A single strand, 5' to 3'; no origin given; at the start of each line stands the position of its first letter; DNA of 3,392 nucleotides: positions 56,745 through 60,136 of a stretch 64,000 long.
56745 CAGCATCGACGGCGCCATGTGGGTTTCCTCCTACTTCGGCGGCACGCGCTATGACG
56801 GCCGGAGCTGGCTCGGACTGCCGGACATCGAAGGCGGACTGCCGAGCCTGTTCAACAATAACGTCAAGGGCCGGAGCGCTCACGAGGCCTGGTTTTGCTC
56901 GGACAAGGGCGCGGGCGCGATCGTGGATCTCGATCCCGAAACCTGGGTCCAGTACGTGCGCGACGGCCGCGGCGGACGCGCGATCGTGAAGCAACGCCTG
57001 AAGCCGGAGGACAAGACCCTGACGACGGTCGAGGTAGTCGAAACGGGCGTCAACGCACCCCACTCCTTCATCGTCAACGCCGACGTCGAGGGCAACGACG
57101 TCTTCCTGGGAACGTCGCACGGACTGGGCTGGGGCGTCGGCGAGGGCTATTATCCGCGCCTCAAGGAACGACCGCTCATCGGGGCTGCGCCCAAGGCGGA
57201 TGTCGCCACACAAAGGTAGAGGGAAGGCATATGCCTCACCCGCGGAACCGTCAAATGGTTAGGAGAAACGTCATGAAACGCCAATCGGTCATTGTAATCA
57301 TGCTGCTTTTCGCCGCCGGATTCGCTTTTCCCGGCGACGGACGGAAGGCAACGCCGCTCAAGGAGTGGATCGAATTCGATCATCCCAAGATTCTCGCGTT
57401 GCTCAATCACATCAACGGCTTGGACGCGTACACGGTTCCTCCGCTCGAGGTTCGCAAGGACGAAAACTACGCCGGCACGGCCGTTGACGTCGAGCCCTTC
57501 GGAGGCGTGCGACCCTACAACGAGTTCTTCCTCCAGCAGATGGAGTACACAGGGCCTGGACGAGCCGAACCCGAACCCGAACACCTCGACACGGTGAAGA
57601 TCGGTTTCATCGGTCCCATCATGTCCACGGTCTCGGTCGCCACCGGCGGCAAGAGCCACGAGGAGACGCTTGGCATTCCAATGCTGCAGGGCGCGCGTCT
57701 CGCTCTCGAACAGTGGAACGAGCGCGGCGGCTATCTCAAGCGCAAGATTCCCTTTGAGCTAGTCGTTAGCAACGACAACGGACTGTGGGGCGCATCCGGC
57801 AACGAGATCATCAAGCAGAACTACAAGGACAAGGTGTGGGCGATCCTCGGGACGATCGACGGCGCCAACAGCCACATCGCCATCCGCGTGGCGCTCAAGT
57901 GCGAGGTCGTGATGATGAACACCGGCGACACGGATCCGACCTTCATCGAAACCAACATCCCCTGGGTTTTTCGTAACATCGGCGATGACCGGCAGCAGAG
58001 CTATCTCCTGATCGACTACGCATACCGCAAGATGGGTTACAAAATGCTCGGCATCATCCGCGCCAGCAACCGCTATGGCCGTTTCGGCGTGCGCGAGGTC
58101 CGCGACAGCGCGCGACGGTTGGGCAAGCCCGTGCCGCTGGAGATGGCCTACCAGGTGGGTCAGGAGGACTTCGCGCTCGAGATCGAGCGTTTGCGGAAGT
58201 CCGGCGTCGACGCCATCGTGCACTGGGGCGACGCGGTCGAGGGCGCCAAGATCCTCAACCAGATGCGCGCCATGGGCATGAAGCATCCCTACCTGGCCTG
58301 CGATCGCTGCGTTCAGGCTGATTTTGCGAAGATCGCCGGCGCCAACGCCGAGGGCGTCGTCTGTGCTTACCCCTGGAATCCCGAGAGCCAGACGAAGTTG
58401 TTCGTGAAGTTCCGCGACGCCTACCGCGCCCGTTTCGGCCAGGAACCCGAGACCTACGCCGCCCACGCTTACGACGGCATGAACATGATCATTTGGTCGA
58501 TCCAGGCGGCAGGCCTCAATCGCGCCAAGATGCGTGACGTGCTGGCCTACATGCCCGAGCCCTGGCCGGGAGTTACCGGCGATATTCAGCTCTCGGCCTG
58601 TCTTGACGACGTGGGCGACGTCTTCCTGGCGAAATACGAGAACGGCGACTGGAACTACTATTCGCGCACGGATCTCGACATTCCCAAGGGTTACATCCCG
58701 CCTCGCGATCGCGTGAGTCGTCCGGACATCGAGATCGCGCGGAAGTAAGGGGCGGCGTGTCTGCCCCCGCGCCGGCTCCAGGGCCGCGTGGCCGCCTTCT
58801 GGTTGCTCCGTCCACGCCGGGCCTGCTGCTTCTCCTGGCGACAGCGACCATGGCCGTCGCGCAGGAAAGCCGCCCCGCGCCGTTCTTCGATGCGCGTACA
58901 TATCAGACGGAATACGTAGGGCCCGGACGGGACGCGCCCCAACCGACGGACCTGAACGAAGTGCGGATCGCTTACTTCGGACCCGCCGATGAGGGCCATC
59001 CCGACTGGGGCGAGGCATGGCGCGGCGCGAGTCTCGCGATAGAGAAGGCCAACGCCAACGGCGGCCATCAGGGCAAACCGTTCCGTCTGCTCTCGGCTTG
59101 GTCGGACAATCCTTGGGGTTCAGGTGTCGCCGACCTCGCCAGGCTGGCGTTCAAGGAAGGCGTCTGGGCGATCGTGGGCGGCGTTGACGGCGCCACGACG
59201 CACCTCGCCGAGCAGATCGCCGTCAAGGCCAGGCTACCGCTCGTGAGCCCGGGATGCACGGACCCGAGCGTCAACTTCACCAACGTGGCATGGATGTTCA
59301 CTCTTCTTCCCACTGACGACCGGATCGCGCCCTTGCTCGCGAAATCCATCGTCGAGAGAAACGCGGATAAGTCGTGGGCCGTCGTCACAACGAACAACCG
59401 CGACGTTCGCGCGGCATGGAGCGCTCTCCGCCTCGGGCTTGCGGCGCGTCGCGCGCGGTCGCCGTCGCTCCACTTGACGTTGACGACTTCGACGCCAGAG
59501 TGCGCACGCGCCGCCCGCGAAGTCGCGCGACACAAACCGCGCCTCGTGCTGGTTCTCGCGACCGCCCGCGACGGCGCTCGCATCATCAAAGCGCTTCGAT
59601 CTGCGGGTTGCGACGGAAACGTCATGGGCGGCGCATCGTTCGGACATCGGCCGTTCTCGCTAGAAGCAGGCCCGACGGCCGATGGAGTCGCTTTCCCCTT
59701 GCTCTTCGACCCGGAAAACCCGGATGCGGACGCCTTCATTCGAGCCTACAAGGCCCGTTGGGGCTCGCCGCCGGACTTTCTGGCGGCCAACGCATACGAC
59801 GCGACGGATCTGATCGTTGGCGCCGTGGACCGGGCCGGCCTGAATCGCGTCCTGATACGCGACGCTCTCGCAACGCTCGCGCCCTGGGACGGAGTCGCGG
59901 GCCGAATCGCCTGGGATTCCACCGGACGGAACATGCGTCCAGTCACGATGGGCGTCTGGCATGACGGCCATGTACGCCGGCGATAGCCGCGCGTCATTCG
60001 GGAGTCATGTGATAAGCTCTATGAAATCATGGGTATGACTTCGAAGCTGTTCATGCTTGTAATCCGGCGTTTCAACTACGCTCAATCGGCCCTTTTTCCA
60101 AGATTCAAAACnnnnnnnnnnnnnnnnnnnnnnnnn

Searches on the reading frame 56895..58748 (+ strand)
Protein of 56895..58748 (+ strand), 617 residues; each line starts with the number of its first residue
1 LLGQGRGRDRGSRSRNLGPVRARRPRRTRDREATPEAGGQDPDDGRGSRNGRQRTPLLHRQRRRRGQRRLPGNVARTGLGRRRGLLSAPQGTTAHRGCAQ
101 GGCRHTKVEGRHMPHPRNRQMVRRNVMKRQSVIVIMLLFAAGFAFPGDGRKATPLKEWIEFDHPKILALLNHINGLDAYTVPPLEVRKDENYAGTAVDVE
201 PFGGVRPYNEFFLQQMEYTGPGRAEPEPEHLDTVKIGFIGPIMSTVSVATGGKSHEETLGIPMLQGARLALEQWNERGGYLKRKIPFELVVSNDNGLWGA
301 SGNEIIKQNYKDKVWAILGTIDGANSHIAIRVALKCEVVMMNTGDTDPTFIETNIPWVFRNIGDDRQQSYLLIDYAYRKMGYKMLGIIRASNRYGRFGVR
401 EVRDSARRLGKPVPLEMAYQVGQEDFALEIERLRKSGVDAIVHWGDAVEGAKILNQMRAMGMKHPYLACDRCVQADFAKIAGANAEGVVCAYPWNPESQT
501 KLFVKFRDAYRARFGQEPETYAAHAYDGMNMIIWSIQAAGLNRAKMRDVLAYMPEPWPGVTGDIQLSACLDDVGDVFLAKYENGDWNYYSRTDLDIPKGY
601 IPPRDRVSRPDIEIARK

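Call 8: search_protein_families(library=pfam, proteins=[window:56895-58748:+], max_evalue=0.001)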
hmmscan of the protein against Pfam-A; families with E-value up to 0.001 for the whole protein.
window:56895-58748:+ (617 aa): 3 families
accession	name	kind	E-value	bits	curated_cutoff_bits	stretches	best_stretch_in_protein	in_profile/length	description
PF13458.12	Peripla_BP_6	-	1.2e-37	130.8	31.7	1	234-568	2-324/343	Periplasmic binding protein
PF01094.35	ANF_receptor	-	8.7e-12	45.2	25.4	1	265-546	4-300/353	Receptor family ligand binding region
PF13433.12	Peripla_BP_5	-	2.8e-05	23.8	27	1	262-544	19-299/363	Periplasmic binding protein domain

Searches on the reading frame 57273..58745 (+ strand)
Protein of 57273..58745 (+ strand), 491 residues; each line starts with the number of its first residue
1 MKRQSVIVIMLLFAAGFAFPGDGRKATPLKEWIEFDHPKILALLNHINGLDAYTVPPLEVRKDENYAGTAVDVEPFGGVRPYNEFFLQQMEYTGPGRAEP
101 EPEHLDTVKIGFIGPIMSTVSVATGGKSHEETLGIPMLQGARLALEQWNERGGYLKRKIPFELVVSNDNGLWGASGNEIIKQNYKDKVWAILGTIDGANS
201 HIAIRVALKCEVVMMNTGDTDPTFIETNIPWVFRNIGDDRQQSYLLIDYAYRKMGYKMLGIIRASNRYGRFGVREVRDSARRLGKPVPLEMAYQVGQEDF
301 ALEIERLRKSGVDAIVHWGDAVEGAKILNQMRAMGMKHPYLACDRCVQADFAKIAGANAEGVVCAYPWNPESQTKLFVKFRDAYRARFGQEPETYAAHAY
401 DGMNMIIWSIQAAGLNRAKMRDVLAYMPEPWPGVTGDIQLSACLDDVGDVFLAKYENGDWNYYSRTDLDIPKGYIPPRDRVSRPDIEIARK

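Call 39: search_solved_structures(query=window:57273-58745:+, max_evalue=0.001)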
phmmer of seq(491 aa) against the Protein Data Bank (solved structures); distinct sequences matched with E-value up to 0.001: 29.
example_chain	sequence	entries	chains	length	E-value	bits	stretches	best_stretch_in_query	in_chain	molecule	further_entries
4mlc_A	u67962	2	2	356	8e-21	77.5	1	138-463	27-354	Extracellular ligand-binding receptor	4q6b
4gnr_A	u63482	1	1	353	1.6e-20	76.5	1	134-458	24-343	ABC transporter substrate-binding protein-branched chain amino acid transport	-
3ip5_A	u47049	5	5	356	3e-17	65.7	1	132-460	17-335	ABC transporter, substrate binding protein (Amino acid)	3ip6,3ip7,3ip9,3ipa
3ipc_A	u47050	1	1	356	3.7e-17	65.4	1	132-460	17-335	ABC transporter, substrate binding protein (Amino acid)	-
3td9_A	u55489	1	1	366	1.3e-14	57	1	174-461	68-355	Branched chain amino acid ABC transporter, periplasmic amino acid-binding protein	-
1z15_A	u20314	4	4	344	1.9e-14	56.5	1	138-393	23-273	Leu/Ile/Val-binding protein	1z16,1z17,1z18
1usg_A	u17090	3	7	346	2.4e-14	56.1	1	138-370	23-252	LEUCINE-SPECIFIC BINDING PROTEIN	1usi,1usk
2liv_A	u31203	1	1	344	3.7e-14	55.5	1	138-393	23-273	LEUCINE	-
8z0g_A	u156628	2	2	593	4.2e-14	55.3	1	133-393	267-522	Leu/Ile/Val-binding protein,Leu/Ile/Val-binding protein,mNeonGreen | NeIle,Leu/Ile/Val-binding protein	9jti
2lbp_A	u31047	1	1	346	7.3e-14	54.5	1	133-370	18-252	LEUCINE-BINDING PROTEIN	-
4n0q_A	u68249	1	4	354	8.6e-14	54.3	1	133-415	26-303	Leu/Ile/Val-binding protein homolog 3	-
3hut_A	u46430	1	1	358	4.1e-11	45.5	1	137-438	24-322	putative branched-chain amino acid ABC transporter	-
4ey3_A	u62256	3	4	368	1.3e-10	43.8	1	191-464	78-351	Twin-arginine translocation pathway signal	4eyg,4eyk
4nqr_A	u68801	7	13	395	8.7e-10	41.1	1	120-414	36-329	Amino acid/amide ABC transporter substrate-binding protein, HAAT family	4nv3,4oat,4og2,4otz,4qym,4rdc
4obb_A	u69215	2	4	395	4.2e-09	38.8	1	120-414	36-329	Amino acid/amide ABC transporter substrate-binding protein, HAAT family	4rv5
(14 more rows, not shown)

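Call 77: search_protein_families(library=ncbifam, proteins=[window:57273-58745:+], max_evalue=0.01)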
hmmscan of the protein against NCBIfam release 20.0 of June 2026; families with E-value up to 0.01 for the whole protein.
window:57273-58745:+ (491 aa): 4 families
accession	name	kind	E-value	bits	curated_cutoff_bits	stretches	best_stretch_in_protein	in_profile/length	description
NF011933.0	PRK15404.1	subfamily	1e-20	74.2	477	1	133-419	42-325/370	high-affinity branched-chain amino acid ABC transporter substrate-binding protein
TIGR03669.1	urea_ABC_arch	equivalog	0.00025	20.2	494.8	1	132-424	15-305/375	urea ABC transporter substrate-binding protein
TIGR03407.1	urea_ABC_UrtA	exception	0.0014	17.6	492.75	1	139-414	22-298/361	urea ABC transporter substrate-binding protein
TIGR01893.1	aa-his-dipept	subfamily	0.0061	15.3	343.75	1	332-399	360-425/478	beta-Ala-His dipeptidase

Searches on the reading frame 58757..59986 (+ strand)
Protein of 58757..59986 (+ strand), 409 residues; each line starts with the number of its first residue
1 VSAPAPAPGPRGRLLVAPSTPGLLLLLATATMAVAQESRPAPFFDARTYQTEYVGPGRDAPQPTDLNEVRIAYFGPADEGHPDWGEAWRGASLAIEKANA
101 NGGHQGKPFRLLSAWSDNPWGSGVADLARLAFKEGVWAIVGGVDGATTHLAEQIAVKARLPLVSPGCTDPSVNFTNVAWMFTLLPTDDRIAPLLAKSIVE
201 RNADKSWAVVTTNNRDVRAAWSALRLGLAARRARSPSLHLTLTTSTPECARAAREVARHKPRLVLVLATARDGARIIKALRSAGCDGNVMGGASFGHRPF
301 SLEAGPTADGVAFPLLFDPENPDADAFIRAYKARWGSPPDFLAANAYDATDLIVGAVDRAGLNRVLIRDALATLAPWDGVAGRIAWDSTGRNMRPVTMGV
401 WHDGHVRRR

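Call 8: search_protein_families(library=pfam, proteins=[window:58757-59986:+], max_evalue=0.001)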
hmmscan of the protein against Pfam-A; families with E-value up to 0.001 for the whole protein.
window:58757-59986:+ (409 aa): 2 families
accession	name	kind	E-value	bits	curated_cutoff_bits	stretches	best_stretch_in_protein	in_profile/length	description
PF13458.12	Peripla_BP_6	-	9.9e-38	131.1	31.7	1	69-403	2-341/343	Periplasmic binding protein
PF01094.35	ANF_receptor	-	1.1e-13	51.4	25.4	1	92-378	7-311/353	Receptor family ligand binding region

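Call 40: search_solved_structures(query=window:58757-59983:+, max_evalue=0.001)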
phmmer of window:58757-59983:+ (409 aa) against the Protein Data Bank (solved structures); distinct sequences matched with E-value up to 0.001: 15.
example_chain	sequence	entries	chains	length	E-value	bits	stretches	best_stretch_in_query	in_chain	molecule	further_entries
4mlc_A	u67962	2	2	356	1.4e-20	76.8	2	273-394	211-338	Extracellular ligand-binding receptor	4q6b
4gnr_A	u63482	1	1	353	3.2e-18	69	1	88-406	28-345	ABC transporter substrate-binding protein-branched chain amino acid transport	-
3hut_A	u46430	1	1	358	4.6e-15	58.6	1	77-394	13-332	putative branched-chain amino acid ABC transporter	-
3td9_A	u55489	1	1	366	2.9e-13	52.7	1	69-406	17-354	Branched chain amino acid ABC transporter, periplasmic amino acid-binding protein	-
4n0q_A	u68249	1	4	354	7.5e-12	48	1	86-406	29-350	Leu/Ile/Val-binding protein homolog 3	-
1usg_A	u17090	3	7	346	3.6e-11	45.8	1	68-402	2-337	LEUCINE-SPECIFIC BINDING PROTEIN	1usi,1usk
4obb_A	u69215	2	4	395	4.7e-11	45.4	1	88-356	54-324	Amino acid/amide ABC transporter substrate-binding protein, HAAT family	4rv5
4nqr_A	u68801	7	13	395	4.7e-11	45.4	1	88-356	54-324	Amino acid/amide ABC transporter substrate-binding protein, HAAT family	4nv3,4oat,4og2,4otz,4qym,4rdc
2lbp_A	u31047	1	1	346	2.2e-10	43.2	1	68-402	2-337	LEUCINE-BINDING PROTEIN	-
1z15_A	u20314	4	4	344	1e-06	31.1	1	69-400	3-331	Leu/Ile/Val-binding protein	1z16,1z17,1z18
2liv_A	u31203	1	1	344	1e-06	31.1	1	69-400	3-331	LEUCINE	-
8q52_A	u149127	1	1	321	1.6e-06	30.5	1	67-390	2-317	Leucine-specific-binding protein,Chemotaxis protein CheY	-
4evq_A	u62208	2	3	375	2.9e-06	29.6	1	241-363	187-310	Putative ABC transporter subunit, substrate-binding component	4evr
8z0g_A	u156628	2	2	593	9.3e-06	28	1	53-400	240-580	Leu/Ile/Val-binding protein,Leu/Ile/Val-binding protein,mNeonGreen | NeIle,Leu/Ile/Val-binding protein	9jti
4ey3_A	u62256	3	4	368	0.0002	23.6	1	244-387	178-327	Twin-arginine translocation pathway signal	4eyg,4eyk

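Call 77: search_protein_families(library=ncbifam, proteins=[window:58757-59983:+], max_evalue=0.01)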
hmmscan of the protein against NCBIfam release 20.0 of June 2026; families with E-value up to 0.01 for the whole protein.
window:58757-59983:+ (409 aa): 1 family
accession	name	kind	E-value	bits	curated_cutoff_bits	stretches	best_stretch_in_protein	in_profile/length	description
NF011933.0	PRK15404.1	subfamily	5.3e-13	48.8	477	2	67-211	25-169/370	high-affinity branched-chain amino acid ABC transporter substrate-binding protein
